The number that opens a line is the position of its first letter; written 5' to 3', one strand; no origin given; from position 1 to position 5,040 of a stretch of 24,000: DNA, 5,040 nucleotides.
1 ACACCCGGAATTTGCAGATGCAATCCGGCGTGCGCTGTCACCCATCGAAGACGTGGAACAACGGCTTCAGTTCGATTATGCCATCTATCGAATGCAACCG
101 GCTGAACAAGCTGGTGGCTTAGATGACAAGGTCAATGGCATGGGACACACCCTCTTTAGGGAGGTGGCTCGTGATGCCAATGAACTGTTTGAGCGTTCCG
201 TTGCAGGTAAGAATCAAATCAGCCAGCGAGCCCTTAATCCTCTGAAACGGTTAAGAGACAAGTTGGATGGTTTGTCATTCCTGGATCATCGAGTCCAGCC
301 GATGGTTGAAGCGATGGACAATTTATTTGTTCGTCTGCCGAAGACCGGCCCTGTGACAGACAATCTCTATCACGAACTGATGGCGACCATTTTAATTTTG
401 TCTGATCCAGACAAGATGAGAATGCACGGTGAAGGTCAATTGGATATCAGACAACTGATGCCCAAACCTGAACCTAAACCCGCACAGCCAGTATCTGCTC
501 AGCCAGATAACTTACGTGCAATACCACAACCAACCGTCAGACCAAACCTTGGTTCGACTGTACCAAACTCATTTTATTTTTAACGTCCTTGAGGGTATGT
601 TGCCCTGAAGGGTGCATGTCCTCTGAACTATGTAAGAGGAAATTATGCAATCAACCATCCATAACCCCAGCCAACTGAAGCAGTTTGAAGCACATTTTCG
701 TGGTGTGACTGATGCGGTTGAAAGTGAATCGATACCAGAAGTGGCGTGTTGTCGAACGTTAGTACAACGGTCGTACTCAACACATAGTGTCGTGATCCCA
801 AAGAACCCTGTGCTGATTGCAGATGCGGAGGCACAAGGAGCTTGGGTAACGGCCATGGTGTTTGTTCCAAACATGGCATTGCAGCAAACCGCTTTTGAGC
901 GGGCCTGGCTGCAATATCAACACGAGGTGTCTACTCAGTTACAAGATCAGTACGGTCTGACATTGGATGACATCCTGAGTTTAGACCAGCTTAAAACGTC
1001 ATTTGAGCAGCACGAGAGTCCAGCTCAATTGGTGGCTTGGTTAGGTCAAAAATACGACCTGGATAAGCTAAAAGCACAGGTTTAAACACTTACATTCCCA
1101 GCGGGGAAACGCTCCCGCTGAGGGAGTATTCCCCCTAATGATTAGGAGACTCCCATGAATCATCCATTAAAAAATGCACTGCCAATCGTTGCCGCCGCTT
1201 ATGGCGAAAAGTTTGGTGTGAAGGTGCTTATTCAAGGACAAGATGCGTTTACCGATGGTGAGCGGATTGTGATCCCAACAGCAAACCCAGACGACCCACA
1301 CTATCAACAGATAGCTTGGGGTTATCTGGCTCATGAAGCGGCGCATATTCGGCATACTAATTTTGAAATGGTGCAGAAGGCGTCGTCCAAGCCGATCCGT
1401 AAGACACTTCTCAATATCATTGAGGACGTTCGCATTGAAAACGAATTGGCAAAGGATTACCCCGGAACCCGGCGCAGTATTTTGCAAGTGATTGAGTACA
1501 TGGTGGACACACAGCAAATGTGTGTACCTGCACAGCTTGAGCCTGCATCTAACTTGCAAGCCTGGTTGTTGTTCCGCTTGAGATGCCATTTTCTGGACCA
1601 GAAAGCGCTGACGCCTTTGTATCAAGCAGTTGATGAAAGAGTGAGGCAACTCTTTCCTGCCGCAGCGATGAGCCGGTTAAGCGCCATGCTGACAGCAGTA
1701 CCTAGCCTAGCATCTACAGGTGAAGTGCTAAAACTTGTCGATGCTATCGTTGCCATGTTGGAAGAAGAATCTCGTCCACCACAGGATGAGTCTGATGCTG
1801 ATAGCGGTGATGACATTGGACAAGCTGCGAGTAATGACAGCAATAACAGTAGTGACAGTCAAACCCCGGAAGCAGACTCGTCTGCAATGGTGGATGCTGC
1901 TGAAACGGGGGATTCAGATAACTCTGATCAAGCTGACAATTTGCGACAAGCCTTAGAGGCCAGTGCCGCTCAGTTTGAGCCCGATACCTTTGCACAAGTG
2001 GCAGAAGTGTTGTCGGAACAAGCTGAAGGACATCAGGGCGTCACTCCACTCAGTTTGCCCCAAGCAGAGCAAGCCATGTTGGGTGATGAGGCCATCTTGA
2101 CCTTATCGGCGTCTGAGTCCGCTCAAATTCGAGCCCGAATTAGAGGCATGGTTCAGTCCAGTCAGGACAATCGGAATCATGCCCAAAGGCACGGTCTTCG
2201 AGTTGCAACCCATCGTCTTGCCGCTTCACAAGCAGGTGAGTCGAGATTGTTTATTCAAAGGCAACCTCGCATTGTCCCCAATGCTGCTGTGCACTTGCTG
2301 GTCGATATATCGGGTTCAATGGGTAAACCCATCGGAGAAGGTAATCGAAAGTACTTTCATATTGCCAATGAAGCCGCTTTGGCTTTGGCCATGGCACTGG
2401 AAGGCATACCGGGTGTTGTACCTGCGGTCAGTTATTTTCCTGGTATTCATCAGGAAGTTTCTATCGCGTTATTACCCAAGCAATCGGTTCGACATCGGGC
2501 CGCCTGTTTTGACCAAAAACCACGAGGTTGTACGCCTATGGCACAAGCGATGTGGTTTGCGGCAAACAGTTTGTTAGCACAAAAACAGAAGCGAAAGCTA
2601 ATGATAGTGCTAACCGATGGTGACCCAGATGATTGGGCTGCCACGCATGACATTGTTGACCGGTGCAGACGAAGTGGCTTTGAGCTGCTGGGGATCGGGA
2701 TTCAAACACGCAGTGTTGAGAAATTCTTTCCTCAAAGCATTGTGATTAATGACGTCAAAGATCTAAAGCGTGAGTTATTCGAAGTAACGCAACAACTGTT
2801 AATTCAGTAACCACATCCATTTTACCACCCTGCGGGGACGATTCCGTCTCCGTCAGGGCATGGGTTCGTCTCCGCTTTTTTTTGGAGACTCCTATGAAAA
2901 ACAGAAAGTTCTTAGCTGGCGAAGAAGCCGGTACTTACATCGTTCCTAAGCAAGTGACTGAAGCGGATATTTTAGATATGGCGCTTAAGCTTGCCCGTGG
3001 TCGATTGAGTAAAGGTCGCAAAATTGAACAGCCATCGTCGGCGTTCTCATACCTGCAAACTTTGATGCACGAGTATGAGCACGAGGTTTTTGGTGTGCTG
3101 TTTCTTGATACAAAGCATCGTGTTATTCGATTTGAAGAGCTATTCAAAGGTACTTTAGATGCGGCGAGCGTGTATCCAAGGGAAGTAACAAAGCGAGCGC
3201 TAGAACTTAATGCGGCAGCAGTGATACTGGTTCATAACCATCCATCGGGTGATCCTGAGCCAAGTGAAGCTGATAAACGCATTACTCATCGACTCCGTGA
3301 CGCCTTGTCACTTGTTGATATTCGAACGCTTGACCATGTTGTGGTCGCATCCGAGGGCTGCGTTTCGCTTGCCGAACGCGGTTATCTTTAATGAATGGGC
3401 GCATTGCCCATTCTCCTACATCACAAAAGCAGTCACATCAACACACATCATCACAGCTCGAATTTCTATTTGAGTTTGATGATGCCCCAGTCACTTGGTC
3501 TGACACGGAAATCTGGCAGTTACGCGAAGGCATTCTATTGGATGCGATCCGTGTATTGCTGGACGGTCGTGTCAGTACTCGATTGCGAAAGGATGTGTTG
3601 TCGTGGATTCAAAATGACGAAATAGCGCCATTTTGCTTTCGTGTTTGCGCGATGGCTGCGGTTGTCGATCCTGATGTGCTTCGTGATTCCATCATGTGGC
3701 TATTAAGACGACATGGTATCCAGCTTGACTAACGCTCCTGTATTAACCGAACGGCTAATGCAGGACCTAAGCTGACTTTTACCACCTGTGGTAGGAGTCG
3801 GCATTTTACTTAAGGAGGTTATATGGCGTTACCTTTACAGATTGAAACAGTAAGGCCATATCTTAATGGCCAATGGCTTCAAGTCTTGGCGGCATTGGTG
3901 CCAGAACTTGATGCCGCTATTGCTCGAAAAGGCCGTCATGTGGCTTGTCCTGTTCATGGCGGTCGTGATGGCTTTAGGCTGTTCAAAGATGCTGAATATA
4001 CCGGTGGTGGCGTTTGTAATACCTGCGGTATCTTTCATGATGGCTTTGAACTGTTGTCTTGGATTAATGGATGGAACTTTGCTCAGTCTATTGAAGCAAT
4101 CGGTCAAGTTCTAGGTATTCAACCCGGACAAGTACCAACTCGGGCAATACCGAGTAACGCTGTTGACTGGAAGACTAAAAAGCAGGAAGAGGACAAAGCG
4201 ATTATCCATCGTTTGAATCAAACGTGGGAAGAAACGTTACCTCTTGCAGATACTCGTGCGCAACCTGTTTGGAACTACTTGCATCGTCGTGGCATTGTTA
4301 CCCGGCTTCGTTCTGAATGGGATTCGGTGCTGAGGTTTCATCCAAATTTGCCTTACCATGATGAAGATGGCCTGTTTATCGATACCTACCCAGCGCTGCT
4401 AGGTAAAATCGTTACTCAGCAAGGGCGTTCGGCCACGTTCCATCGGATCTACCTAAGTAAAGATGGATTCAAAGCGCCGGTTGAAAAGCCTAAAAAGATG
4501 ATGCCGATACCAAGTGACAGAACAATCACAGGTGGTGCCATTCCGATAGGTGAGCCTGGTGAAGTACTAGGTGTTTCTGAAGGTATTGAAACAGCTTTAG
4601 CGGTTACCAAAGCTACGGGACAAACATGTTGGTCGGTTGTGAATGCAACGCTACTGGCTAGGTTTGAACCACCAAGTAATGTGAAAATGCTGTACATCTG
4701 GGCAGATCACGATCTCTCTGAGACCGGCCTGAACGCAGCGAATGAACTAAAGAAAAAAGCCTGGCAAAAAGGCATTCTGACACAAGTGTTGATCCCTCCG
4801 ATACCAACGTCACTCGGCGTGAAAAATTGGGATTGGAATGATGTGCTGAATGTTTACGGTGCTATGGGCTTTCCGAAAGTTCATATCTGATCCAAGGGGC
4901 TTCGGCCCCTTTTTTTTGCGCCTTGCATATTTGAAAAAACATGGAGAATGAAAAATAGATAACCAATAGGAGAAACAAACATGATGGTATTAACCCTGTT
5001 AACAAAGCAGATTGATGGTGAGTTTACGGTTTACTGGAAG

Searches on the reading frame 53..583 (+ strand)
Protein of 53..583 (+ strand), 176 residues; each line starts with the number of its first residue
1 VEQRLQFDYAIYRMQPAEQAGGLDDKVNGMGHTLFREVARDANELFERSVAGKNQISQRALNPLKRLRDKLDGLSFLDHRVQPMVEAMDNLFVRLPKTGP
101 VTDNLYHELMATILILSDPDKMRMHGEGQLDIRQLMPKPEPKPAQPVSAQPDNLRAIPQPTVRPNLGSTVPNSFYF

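Call 5: search_protein_families(library=pfam, proteins=[window:53-583:+])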
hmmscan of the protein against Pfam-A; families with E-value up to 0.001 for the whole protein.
window:53-583:+ (176 aa): 1 family
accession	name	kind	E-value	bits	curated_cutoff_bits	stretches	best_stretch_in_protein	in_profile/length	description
PF11348.13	DUF3150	-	1.1e-38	133.4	24.9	1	1-118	136-257/257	Protein of unknown function (DUF3150)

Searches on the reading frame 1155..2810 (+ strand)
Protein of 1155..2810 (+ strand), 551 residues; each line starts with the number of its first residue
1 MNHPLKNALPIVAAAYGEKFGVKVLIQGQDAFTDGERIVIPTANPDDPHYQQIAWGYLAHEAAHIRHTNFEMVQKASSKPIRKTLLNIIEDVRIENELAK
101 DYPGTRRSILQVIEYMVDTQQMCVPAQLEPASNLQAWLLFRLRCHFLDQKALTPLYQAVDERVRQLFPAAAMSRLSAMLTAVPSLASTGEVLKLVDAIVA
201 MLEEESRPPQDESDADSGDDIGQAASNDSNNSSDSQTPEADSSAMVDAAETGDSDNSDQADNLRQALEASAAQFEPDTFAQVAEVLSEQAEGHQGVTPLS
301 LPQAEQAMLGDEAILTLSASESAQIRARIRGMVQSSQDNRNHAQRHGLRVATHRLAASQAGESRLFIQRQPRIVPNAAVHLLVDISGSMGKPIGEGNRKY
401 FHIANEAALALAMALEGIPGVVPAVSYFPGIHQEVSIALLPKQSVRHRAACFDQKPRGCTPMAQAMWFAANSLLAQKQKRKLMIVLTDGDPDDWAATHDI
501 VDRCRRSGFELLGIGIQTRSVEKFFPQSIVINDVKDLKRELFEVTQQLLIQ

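Call 5: search_protein_families(library=pfam, proteins=[window:1155-2810:+])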
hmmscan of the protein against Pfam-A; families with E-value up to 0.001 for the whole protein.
window:1155-2810:+ (551 aa): 4 families
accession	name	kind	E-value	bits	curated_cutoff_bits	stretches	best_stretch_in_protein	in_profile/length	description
PF00092.34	VWA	-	2.1e-08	35.1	23.8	1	380-520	3-143/174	von Willebrand factor type A domain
PF11775.14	CobT_C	-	2.1e-05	24.7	21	0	466-540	122-209/220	Cobalamin biosynthesis protein CobT VWA domain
PF13519.12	VWA_2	-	0.00012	23.1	27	0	381-489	3-106/107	von Willebrand factor type A domain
PF05762.20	VWA_CoxE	-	0.00015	21.7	26.4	0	337-390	13-70/222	VWA domain containing CoxE-like protein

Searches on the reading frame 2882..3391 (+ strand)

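Call 5: search_protein_families(library=pfam, proteins=[window:2882-3391:+])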
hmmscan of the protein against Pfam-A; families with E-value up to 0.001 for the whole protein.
window:2882-3391:+ (169 aa): 2 families
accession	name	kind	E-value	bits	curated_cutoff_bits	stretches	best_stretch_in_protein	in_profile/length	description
PF04002.20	RadC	-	1.2e-46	158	22.1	1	48-167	1-120/121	RadC-like JAB domain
PF14464.11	Prok-JAB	-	3.2e-06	27.5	25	1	61-137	12-92/114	Prokaryotic homologs of the JAB domain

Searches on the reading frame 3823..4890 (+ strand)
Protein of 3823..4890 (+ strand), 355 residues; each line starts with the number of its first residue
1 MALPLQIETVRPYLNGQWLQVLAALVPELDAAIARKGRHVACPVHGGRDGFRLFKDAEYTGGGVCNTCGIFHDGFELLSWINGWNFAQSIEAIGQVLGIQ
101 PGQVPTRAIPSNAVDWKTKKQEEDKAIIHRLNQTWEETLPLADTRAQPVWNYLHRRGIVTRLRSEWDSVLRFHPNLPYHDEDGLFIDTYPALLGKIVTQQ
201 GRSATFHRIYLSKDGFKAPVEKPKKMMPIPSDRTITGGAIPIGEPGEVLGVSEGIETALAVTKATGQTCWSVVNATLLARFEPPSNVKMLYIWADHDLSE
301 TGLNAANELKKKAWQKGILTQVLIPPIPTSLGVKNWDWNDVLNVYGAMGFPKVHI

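Call 3: search_protein_families(library=pfam, proteins=[window:3823-4890:+])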
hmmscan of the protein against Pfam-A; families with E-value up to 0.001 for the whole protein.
window:3823-4890:+ (355 aa): 3 families
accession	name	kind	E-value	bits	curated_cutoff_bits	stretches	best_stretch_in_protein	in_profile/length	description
PF23639.1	DUF7146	-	2.4e-21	76.5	27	1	129-233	5-101/105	Domain of unknown function (DUF7146)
PF08273.17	Zn_Ribbon_Prim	-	3.5e-16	59.7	23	1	37-75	1-37/37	Zinc-binding domain of primase-helicase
PF13362.12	Toprim_3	-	1.3e-14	54.8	27.2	1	249-346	2-93/95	Toprim domain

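Call 4: search_protein_families(library=ncbifam, proteins=[window:3823-4890:+])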
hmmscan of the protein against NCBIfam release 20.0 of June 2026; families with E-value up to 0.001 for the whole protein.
window:3823-4890:+ (355 aa): 1 family
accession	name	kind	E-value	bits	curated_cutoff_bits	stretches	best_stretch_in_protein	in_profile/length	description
TIGR02760.1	TraI_TIGR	equivalog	8.9e-07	26.7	929.85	1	120-341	1661-1864/1960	conjugative transfer relaxase/helicase TraI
